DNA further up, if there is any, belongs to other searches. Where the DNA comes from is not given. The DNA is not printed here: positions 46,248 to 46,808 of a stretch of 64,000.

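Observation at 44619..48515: Damage-tolerance cassette: DnaQ-exonuclease::GIY-YIG (Cho-like) protein, a small overlapping ORF and a Y-family polymerase, with palindromes upstream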

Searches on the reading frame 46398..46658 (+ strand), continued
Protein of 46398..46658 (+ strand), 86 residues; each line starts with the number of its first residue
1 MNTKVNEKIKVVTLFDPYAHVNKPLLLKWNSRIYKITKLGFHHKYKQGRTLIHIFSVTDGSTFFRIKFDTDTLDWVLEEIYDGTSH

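Call 51: search_protein_families(library=pfam, proteins=[P0150, P0135, P0174, P0077, P0128, P0175, P0183, P0185, P0106, P0138], max_evalue=1)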
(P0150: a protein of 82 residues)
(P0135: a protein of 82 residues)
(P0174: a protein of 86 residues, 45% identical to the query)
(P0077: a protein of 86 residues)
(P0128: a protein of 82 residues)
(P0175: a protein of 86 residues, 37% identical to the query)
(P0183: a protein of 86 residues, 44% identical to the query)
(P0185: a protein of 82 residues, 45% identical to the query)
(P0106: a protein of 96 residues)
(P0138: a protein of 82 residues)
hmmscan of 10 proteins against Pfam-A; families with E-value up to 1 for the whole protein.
P0150 (82 aa): 1 family
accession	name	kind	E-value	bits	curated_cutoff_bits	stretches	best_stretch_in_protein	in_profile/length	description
PF20114.4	DUF6504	-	0.15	12.7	24.2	1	5-41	6-46/103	Domain of unknown function (DUF6504)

P0135 (82 aa): 0 families

P0174 (86 aa): 1 family
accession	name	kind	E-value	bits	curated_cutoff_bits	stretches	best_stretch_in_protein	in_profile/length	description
PF08940.17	DUF1918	-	0.12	12.4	24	0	20-35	32-47/58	Domain of unknown function (DUF1918)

P0077 (86 aa): 1 family
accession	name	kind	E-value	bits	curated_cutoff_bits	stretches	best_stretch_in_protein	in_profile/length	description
PF20114.4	DUF6504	-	0.017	15.8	24.2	1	6-45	7-48/103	Domain of unknown function (DUF6504)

P0128 (82 aa): 2 families
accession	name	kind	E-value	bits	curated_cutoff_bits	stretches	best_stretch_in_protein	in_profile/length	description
PF20114.4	DUF6504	-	0.0016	19.1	24.2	1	3-49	4-53/103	Domain of unknown function (DUF6504)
PF01233.25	NMT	-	0.031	14.6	25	1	56-77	47-68/160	Myristoyl-CoA:protein N-myristoyltransferase, N-terminal domain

P0175 (86 aa): 1 family
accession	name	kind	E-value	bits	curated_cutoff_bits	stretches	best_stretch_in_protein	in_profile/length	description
PF21551.2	CSL4_N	-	0.11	12.6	27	1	41-76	10-45/57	Exosome complex component CSL4, N-terminal domain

P0183 (86 aa): 1 family
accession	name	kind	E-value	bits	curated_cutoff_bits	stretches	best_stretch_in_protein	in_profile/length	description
PF13529.12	Peptidase_C39_2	-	0.27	12.3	24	1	2-44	93-133/143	Peptidase_C39 like family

P0185 (82 aa): 2 families
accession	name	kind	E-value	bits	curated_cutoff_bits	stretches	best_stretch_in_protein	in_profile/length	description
PF20114.4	DUF6504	-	0.0023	18.6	24.2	1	3-43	6-48/103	Domain of unknown function (DUF6504)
PF19259.5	Ty3_capsid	-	0.13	12.1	29.1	1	4-31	44-71/198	Ty3 transposon capsid-like protein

P0106 (96 aa): 1 family
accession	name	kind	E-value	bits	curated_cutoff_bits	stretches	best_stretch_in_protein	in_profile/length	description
PF20114.4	DUF6504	-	0.023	15.4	24.2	1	14-49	4-41/103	Domain of unknown function (DUF6504)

P0138 (82 aa): 0 families

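Call 69: search_dna_similar(query=window:46398-46655:+, collection=plasmids, mode=protein, max_evalue=1, max_rows=20)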
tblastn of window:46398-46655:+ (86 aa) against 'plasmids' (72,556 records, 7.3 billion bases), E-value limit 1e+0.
Records with a match: 1; places in all: 1; records where one place covers at least 80% of the query: 1.
Best place of each record, by identity: <60% 1.
By first word of the organism name: Geobacter 1.
By predicted mobility (MOB-suite, as given by PLSDB): non-mobilizable 1.
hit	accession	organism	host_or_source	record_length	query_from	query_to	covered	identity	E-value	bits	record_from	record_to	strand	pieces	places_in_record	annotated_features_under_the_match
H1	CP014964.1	Geobacter anodireducens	-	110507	1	80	93%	25.0%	4e-3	41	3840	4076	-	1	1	hypothetical protein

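Call 71: get_annotated_region(hit=H1, flank=4000)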
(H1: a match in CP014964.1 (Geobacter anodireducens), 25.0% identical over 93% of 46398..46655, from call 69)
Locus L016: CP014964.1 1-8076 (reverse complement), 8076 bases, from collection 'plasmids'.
description: Geobacter anodireducens strain SD-1 plasmid pSD, complete sequence
organism: Geobacter anodireducens (NCBI taxid 1340425)
taxonomy: Bacteria; Thermodesulfobacteriota; Desulfuromonadia; Geobacterales; Geobacteraceae; Geobacter; Geobacter anodireducens
host: -; source: -; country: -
typing (MOB-suite, as given by PLSDB): non-mobilizable; mating-pair formation MPF_F
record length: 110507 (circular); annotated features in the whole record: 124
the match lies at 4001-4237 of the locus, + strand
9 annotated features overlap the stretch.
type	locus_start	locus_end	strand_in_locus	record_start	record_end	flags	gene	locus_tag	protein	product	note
CDS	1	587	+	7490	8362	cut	-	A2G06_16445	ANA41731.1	hypothetical protein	-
CDS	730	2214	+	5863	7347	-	-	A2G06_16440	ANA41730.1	hypothetical protein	-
CDS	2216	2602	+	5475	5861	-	-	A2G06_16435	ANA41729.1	hypothetical protein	-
CDS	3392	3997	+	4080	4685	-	-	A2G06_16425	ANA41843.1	LexA family transcriptional regulator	-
CDS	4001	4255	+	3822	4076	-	-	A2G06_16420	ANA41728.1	hypothetical protein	-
CDS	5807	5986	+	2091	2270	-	-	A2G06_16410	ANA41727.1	hypothetical protein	-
CDS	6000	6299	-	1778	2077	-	-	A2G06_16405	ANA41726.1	hypothetical protein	-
CDS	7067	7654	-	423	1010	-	-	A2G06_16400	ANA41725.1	hypothetical protein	-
CDS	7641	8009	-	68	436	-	-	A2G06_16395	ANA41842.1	hypothetical protein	-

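Call 75: search_protein_families(library=pfam, proteins=[L016:4001-4252:+, L016:3389-3994:+, L016:4252-5115:+, L016:5094-5477:+], max_evalue=0.1)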
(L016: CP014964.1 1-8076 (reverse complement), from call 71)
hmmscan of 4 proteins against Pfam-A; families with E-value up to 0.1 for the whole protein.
L016:4001-4252:+ (84 aa): 0 families

L016:3389-3994:+ (202 aa): 7 families
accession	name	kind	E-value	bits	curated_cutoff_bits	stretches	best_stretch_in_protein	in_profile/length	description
PF00717.28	Peptidase_S24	-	1.9e-32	111.8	23.3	1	80-195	1-116/116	Peptidase S24-like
PF01726.22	LexA_DNA_bind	-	3.2e-22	78.5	23.7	1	3-66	2-65/65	LexA DNA binding domain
PF13463.12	HTH_27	-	0.00093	19.9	22.2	1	5-62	1-53/68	Winged helix DNA-binding domain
PF12802.13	MarR_2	-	0.0027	18.3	27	1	19-61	13-54/61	MarR family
PF02082.26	Rrf2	-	0.0087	16.6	30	1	23-74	18-70/132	Iron-dependent Transcriptional regulator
PF13730.12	HTH_36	-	0.023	14.9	25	1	4-57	2-55/55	Helix-turn-helix domain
PF00392.27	GntR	-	0.038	14.1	27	1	27-64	25-61/64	Bacterial regulatory proteins, gntR family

L016:4252-5115:+ (288 aa): 6 families
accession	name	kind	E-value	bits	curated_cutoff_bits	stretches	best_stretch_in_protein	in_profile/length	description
PF00817.25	IMS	-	2.8e-50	170.5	23.2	1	10-154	2-148/148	impB/mucB/samB family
PF21999.2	IMS_HHH_1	-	5.4e-08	33.6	27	1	179-230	1-53/53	DNA polymerase-iota, thumb domain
PF11799.13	IMS_C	-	1.3e-06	29.2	20.7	1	244-285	2-43/109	impB/mucB/samB family C-terminal domain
PF11798.14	IMS_HHH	-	4.6e-06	27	24.4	1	166-197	1-32/32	IMS family HHH motif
PF16255.11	Lipase_GDSL_lke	-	0.045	13.5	29.2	1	36-83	64-108/203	GDSL-like Lipase/Acylhydrolase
PF21704.3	POLH-Rev1_HhH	-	0.091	13.4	27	0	177-217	2-43/56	DNApol eta/Rev1, HhH motif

L016:5094-5477:+ (128 aa): 2 families
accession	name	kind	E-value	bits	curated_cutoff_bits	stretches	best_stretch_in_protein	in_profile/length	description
PF11799.13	IMS_C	-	6.3e-16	59.2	20.7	1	2-61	41-99/109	impB/mucB/samB family C-terminal domain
PF16186.11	Arm_3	-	0.036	14.1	28.8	1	29-45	22-38/53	Atypical Arm repeat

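Call 80: find_related_loci(query=window:46398-46655:+, collection=metagenome_contigs, flank=4000)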
Query window:46398-46655:+ (86 aa) in metagenome_contigs; peptide patterns used: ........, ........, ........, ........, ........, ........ (x = any residue, [..] = any of these).
116 stretches matched a pattern; 1 encode a relative of the query (tblastn E <= 1e-3); 1 distinct loci.
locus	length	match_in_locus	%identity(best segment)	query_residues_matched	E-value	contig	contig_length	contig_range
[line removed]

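Call 87: find_encoding_contigs(protein=P0315, flank=6000)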
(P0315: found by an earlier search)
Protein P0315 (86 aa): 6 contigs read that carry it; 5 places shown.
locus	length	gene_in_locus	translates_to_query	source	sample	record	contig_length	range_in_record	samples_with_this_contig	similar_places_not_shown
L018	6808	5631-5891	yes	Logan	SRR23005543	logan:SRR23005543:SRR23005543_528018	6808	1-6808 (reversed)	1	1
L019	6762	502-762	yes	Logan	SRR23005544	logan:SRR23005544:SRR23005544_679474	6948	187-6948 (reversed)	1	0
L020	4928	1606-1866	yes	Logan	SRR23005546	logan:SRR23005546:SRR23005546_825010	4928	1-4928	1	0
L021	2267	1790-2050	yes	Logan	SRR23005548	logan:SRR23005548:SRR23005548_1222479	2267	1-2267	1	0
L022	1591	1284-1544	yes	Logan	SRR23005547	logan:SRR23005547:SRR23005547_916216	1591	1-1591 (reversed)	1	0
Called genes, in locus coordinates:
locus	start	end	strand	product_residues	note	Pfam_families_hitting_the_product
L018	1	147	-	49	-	?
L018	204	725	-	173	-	PF00583:Acetyltransf_1, PF13673:Acetyltransf_10, PF13508:Acetyltransf_7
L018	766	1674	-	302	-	PF00348:polyprenyl_synt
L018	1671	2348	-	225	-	PF02592:Vut_1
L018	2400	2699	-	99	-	-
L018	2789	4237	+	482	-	PF00929:RNase_T, PF01541:GIY-YIG, PF27096:UvrC_M, PF27115:Cho_C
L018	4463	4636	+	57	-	-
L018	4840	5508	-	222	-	PF02586:SRAP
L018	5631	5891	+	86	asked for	-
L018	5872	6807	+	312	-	?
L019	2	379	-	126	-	?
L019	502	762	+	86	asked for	-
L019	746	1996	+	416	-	PF00817:IMS, PF11799:IMS_C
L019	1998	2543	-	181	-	-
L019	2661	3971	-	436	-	PF14397:ATPgrasp_ST, PF08443:RimK (faint), PF05618:RimB-like (faint), PF13650:Asp_protease_2 (weak), PF13975:gag-asp_proteas (weak)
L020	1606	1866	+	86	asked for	-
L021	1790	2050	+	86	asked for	-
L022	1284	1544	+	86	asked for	-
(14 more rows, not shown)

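Call 91: search_dna_similar(query=L016:4001-4252:+, collection=plasmids, mode=protein, max_evalue=10, max_rows=30)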
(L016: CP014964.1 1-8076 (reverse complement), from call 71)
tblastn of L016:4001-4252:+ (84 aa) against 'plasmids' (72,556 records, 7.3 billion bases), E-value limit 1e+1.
Records with a match: 7; places in all: 8; records where one place covers at least 80% of the query: 2.
Best place of each record, by identity: >=99% 1; <60% 6.
By first word of the organism name: Bacillus 3; Paraburkholderia 2; Geobacter 1; Pelobacter 1.
By predicted mobility (MOB-suite, as given by PLSDB): non-mobilizable 7.
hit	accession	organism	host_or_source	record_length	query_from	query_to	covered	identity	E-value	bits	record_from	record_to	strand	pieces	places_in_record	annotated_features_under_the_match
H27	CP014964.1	Geobacter anodireducens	-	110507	1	84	100%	100.0%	3e-50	175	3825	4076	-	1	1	hypothetical protein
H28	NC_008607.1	Pelobacter propionicus DSM 2379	-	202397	6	81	90%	48.7%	1e-18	85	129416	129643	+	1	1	none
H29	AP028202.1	Paraburkholderia largidicola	Physopelta gutta,midgut,Midgut crypts ...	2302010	1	65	77%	31.2%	2e+0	33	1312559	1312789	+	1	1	alkene reductase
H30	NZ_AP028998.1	Paraburkholderia sp. 22B1P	-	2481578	1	65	77%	31.2%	2e+0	33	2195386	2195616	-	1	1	none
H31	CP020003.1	Bacillus thuringiensis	Bacillus thuringiensis subsp,whole ...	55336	3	45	51%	37.8%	5e+0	32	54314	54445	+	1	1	hypothetical protein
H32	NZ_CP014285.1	Bacillus thuringiensis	cell culture,soil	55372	3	45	51%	37.8%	5e+0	32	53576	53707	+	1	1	hypothetical protein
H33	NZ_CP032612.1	Bacillus thuringiensis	single cell,soil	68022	3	45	51%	37.8%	5e+0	32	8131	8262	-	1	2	hypothetical protein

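Call 92: get_annotated_region(hit=H28, flank=2500)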
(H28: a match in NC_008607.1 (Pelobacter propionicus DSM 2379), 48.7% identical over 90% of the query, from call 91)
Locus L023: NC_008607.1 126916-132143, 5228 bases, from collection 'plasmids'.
description: Pelobacter propionicus DSM 2379 plasmid pPRO1, complete sequence
organism: Pelobacter propionicus DSM 2379 (NCBI taxid 338966)
taxonomy: Bacteria; Thermodesulfobacteriota; Desulfuromonadia; Desulfuromonadales; Desulfuromonadaceae; Pelobacter; Pelobacter propionicus; Pelobacter propionicus DSM 2379
host: -; source: -; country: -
typing (MOB-suite, as given by PLSDB): non-mobilizable; replicon rep_cluster_1677; mating-pair formation MPF_F
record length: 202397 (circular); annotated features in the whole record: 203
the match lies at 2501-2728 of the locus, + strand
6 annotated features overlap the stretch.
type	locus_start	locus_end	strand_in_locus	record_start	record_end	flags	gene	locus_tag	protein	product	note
CDS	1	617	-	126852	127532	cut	-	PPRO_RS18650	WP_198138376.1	hypothetical protein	-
CDS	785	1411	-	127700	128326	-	-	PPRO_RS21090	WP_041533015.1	hypothetical protein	-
CDS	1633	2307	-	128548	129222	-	-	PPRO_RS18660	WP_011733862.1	response regulator transcription factor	GO:0000160 - phosphorelay signal transduction system [Evidence IEA]; GO:0006355 - regulation of DNA-templated ...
CDS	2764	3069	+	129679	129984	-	-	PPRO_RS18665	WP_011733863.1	integration host factor subunit alpha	GO:0006310 - DNA recombination [Evidence IEA]; GO:0006355 - regulation of DNA-templated transcription [Evidence IEA]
CDS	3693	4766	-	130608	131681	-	-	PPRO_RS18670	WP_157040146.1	DUF5131 family protein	-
CDS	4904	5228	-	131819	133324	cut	-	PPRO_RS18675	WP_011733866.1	UvrD-helicase domain-containing protein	-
